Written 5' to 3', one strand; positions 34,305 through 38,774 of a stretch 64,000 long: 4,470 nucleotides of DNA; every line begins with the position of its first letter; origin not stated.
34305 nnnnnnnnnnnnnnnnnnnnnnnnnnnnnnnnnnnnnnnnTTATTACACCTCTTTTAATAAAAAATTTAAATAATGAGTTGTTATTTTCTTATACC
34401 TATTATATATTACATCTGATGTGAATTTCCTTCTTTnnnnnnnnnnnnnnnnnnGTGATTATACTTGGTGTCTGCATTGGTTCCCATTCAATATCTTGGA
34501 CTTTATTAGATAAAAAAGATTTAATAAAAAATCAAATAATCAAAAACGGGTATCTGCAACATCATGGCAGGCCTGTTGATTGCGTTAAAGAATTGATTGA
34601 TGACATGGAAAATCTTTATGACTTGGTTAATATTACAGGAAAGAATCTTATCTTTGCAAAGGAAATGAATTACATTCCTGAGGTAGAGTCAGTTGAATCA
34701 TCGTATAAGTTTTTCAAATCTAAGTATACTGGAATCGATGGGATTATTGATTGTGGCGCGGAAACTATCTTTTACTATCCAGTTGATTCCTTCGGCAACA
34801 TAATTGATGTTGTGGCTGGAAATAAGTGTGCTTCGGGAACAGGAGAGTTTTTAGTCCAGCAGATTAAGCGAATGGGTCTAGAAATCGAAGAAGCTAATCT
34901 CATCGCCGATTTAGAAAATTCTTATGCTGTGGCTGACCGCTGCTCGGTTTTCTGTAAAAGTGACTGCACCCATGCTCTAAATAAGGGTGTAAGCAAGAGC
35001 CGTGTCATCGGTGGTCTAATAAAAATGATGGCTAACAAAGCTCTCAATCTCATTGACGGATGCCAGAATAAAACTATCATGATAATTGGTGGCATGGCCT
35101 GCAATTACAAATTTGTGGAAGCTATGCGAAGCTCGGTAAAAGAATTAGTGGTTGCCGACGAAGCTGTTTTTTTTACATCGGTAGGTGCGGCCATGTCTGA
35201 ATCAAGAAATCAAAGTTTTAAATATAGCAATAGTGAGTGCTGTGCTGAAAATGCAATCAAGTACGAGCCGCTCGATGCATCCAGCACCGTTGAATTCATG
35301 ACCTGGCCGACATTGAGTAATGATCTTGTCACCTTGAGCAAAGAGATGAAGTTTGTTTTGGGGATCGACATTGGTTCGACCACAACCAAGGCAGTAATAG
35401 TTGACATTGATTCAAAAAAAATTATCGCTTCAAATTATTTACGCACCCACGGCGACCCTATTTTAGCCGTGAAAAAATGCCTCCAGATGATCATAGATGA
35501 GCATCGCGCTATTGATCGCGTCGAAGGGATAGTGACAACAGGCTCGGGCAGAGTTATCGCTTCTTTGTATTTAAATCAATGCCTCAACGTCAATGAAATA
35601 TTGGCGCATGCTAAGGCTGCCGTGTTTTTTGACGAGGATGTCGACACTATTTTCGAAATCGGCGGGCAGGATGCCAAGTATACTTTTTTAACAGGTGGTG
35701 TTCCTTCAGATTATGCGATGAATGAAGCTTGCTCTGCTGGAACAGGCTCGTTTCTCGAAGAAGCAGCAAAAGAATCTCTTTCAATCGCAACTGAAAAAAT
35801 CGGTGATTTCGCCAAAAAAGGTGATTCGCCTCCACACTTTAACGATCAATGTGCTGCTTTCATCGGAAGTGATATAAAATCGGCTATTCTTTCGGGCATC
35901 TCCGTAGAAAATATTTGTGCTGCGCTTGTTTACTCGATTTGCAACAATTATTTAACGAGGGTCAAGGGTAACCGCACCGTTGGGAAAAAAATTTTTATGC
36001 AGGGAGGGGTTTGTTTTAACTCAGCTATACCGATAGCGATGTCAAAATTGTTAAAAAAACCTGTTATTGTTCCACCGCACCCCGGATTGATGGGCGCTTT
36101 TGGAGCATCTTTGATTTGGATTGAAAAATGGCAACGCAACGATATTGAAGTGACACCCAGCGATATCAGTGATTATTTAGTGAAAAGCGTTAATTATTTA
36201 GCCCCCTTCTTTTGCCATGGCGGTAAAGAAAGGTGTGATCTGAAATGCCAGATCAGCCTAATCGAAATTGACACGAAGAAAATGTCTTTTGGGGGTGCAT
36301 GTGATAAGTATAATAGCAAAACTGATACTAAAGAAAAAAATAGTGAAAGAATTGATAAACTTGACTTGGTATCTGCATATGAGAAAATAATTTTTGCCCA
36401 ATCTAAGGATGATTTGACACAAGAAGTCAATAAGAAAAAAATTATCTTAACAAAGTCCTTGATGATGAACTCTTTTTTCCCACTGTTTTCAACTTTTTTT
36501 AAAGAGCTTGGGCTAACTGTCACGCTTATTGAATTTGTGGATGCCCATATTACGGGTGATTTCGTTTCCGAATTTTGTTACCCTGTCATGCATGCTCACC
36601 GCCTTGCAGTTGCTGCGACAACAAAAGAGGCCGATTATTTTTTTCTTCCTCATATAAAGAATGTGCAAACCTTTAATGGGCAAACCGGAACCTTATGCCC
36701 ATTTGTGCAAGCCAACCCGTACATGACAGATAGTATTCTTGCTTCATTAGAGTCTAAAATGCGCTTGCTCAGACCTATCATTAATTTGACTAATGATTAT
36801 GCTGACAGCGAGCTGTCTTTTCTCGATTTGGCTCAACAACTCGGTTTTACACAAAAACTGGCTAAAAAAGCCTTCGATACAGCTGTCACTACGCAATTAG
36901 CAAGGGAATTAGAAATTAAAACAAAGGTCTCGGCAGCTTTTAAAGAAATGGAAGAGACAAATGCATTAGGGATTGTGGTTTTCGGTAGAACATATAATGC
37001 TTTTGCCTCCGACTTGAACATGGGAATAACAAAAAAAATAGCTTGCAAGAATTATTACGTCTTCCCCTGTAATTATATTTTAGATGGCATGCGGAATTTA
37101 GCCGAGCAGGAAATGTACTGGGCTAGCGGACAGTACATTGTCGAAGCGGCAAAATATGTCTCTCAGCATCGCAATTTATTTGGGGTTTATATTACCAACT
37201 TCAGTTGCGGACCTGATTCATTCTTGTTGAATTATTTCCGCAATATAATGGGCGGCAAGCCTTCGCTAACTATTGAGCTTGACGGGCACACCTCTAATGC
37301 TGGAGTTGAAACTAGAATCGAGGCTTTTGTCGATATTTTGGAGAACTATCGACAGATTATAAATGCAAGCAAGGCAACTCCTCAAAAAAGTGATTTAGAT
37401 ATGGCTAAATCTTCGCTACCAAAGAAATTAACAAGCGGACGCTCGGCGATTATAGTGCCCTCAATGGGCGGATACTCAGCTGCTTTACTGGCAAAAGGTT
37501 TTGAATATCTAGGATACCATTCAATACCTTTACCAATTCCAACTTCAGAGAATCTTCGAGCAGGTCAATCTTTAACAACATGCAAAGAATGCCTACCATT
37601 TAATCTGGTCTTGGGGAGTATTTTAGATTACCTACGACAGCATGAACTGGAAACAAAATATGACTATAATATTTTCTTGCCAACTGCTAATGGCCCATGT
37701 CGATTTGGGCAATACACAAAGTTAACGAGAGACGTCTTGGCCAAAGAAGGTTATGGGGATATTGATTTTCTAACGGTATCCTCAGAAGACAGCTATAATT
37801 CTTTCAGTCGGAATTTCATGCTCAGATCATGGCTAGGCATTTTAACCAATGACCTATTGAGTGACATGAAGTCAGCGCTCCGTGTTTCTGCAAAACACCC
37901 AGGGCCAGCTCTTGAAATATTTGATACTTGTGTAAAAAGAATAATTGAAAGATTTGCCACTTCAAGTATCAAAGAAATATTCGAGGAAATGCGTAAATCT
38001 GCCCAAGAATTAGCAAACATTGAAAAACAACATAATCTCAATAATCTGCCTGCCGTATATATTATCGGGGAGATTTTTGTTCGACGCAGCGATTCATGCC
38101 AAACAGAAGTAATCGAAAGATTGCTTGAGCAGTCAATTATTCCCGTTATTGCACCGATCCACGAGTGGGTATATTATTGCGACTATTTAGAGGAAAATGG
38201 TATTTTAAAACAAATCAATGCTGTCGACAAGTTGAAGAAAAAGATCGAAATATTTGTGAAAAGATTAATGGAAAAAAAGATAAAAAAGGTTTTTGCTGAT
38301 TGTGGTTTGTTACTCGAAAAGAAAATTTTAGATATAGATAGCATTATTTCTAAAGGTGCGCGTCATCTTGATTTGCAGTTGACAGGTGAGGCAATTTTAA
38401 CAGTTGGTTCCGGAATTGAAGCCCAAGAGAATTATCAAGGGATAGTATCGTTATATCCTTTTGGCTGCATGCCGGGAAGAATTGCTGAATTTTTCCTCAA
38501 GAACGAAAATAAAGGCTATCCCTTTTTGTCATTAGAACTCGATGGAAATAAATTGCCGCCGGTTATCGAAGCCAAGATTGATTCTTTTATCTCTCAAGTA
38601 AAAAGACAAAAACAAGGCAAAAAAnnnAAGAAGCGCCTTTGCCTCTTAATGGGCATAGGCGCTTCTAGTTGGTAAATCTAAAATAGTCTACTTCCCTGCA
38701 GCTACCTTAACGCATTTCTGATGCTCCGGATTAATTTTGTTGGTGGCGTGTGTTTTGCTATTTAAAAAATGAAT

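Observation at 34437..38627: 1396-aa double-activase / dehydratase-like fusion with a degenerate first ATPase module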

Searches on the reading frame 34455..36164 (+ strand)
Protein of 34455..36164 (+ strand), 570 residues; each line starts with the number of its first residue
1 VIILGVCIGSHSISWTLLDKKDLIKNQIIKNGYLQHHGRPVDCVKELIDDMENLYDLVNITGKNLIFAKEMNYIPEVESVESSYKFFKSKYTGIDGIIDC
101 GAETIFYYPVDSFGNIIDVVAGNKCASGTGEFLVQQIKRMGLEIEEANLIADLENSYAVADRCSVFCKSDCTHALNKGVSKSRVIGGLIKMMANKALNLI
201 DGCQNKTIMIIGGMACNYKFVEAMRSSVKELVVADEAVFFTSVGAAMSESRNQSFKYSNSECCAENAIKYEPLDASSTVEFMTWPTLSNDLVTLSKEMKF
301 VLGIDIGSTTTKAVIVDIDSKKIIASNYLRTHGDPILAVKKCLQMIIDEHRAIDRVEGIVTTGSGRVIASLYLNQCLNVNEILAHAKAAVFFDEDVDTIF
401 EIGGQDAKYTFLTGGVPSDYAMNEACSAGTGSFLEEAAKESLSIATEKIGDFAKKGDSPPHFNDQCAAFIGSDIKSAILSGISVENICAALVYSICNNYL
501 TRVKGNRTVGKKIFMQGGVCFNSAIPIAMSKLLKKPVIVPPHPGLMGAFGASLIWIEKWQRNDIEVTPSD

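Call 78: predict_structure(alignment_id=A3)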
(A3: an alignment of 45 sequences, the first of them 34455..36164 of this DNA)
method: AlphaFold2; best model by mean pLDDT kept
length: 570 residues; sequences in the alignment: 45
mean_pLDDT: 84.8   pTM: 0.73
mean pLDDT of the five models: 84.8, 83.8, 83.1, 82.6, 81.7
residues with pLDDT >= 90: 274; 70-90: 224; 50-70: 57; < 50: 15
segments of 3 or more residues with pLDDT < 50: 254-264
pLDDT, mean of each block of 10 residues (from residue 1): 88 89 79 81 84 87 63 87 93 93 85 92 70 81 89 91 68 80 94 88 83 91 89 94 88 48 60 86 67 63 89 93 90 87 90 87 90 89 96 96 87 95 65 73 82 93 74 76 89 90 89 93 94 95 95 97 89
secondary structure, 60 per line:
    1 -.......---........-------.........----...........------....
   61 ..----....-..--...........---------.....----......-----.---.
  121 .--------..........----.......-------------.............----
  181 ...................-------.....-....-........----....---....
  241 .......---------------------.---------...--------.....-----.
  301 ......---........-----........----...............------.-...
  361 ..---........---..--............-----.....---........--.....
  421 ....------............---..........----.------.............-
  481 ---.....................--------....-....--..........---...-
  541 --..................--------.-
elements in order: E2-8 E12-19 E27-35 H40-50 E57-62 H67-70 H76-86 E96-100 E105-110 H130-139 H144-150 H164-176 H181-199 E207-211 H213-216 H218-225 E230-233 H237-247 E279-281 H290-294 E300-306 E310-317 E323-330 H335-349 E358-362 H366-373 H381-392 E398-402 E406-413 E416-424 H431-442 H446-455 H467-479 H484-504 E513-516 H518-521 H524-533 E537-539 H543-560

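Call 85: fold_search(model_id=the predicted structure, library=pdb)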
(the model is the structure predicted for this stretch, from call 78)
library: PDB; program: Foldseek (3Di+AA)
matches with E <= 10: 1722; with E <= 0.001: 1043
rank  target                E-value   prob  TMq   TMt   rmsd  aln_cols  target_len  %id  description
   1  4eht_A                2.0e-20  1.00  0.43  0.87   3.1       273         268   28  Activator of the 2-Hydroxyisocaproyl-CoA dehydratase from Clostridium difficile with bound ADP (released 2012-08-08)
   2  4eht_B                6.9e-20  1.00  0.42  0.88   2.7       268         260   29  Activator of the 2-Hydroxyisocaproyl-CoA dehydratase from Clostridium difficile with bound ADP (released 2012-08-08)
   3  4ehu_B                7.2e-20  1.00  0.42  0.88   2.7       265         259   29  Activator of the 2-Hydroxyisocaproyl-CoA Dehydratase from Clostridium difficile with bound ADPNP (released 2012-08-08)
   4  9gai_D                1.5e-19  1.00  0.41  0.87   2.7       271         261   28  3-methylbenzoyl-CoA reductase from Thauera chlorobenzoica (MbdONPQ) (released 2026-02-18)
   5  1hux_A                5.8e-19  1.00  0.40  0.85   3.2       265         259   26  CRYSTAL STRUCTURE OF THE ACIDAMINOCOCCUS FERMENTANS (R)-2-HYDROXYGLUTARYL-COA DEHYDRATASE COMPONENT A (released 2001-03-21)
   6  9gba_D                4.4e-18  1.00  0.41  0.86   2.9       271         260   28  3-methylbenzoyl-CoA reductase from Thauera chlorobenzoica (MbdONPQ) + AMPPNP (released 2026-02-18)
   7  9gai_C                2.1e-17  1.00  0.42  0.86   2.7       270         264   24  3-methylbenzoyl-CoA reductase from Thauera chlorobenzoica (MbdONPQ) (released 2026-02-18)
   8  9gai_O                2.1e-17  1.00  0.42  0.86   2.8       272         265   24  3-methylbenzoyl-CoA reductase from Thauera chlorobenzoica (MbdONPQ) (released 2026-02-18)
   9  7yyl_E                4.8e-16  1.00  0.36  0.78   3.9       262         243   27  nucleotide-free DCCP:DCCP-R complex (released 2022-12-28)
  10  7yyl_F                1.2e-13  1.00  0.38  0.82   3.4       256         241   28  nucleotide-free DCCP:DCCP-R complex (released 2022-12-28)
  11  5hfu_A                1.0e-12  1.00  0.25  0.18  26.9       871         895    9  Crystal Structure of Human Hexokinase 2 with cmpd 27, a 2-amido-6-benzenesulfonamide glucosamine (released 2016-03-30)
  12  5hex_B                1.0e-11  1.00  0.25  0.17  26.7       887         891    9  Crystal Structure of Human Hexokinase 2 with cmpd 30, a 2-amino-6-benzenesulfonamide glucosamine (released 2016-03-30)
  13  5hfu_B                5.6e-11  1.00  0.25  0.17  26.3       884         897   10  Crystal Structure of Human Hexokinase 2 with cmpd 27, a 2-amido-6-benzenesulfonamide glucosamine (released 2016-03-30)
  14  4bgb_A                5.9e-11  1.00  0.34  0.56   6.3       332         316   15  Nucleotide-bound closed form of a putative sugar kinase MK0840 from Methanopyrus kandleri (released 2013-11-27)
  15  7t1i_A                7.7e-11  1.00  0.33  0.54   6.5       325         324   18  Crystal structure of CAB1 Pantothenate Kinase from Saccharomyces cerevisiae in complex with compound YU385597 (released 2022-10-05)
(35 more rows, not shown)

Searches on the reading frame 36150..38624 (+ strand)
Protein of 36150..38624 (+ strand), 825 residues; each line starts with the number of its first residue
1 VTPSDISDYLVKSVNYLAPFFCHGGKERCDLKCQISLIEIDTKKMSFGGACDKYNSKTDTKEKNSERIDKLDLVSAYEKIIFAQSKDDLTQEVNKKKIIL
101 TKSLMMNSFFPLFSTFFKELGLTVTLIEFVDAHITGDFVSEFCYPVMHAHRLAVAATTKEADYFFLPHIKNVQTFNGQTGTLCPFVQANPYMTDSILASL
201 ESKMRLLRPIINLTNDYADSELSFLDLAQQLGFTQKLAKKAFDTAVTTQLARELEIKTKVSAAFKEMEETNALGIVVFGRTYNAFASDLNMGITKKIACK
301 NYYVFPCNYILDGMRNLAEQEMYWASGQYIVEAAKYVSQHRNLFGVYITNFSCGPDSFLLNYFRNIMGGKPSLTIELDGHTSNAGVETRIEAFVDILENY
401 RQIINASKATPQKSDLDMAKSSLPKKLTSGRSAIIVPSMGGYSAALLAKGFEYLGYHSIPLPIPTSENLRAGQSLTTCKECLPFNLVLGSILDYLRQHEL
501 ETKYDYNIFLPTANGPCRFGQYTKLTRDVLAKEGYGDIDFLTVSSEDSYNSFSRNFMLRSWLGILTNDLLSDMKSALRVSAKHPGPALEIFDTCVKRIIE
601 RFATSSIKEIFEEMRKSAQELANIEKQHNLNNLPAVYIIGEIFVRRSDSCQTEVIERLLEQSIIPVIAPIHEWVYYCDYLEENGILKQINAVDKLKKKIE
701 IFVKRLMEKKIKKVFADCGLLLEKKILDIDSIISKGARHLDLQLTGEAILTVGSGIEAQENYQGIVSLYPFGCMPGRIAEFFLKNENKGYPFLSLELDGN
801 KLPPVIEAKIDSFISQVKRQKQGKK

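Call 74: predict_structure(alignment_id=A2)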
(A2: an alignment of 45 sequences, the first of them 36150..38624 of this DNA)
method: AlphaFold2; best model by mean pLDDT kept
length: 825 residues; sequences in the alignment: 45
mean_pLDDT: 82.5   pTM: 0.83
mean pLDDT of the five models: 82.5, 82.2, 80.2, 79.8, 79.5
residues with pLDDT >= 90: 348; 70-90: 324; 50-70: 101; < 50: 52
segments of 3 or more residues with pLDDT < 50: 1-6, 26-28, 52-62, 409-426
pLDDT, mean of each block of 10 residues (from residue 1): 43 67 54 64 58 43 70 93 67 78 88 95 84 57 81 85 92 74 88 76 85 87 94 95 96 93 92 93 87 86 91 55 79 89 92 77 87 80 66 86 65 36 46 84 90 88 89 79 88 84 77 61 84 85 73 83 93 95 95 95 92 96 94 95 83 93 94 91 83 90 95 93 92 94 87 94 94 86 88 89 90 96 81
secondary structure, 60 per line:
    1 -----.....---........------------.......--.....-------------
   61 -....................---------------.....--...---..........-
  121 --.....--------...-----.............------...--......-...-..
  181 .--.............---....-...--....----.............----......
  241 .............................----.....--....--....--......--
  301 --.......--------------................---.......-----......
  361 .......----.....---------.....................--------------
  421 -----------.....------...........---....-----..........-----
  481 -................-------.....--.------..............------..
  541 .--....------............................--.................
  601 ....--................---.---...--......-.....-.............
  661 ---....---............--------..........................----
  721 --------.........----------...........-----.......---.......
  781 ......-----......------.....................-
elements in order (helices of 4 or more, strands of 3 or more residues): H6-10 E14-21 E34-40 E43-47 H62-71 H73-81 E97-101 H110-119 E123-127 H144-156 E163-165 E168-173 E179-181 H184-196 H200-203 E205-207 E210-213 H218-230 H235-269 E274-278 H281-284 H287-290 H293-298 E303-306 H325-339 E343-349 H355-367 E372-376 H386-406 E432-436 H443-453 E457-460 H466-475 H482-497 E505-509 H519-532 E539-541 H554-580 H584-604 H607-622 E635-640 H642-646 H648-660 E664-667 H671-682 H691-716 H729-737 H748-758 E764-770 H774-786 E792-797 H804-824
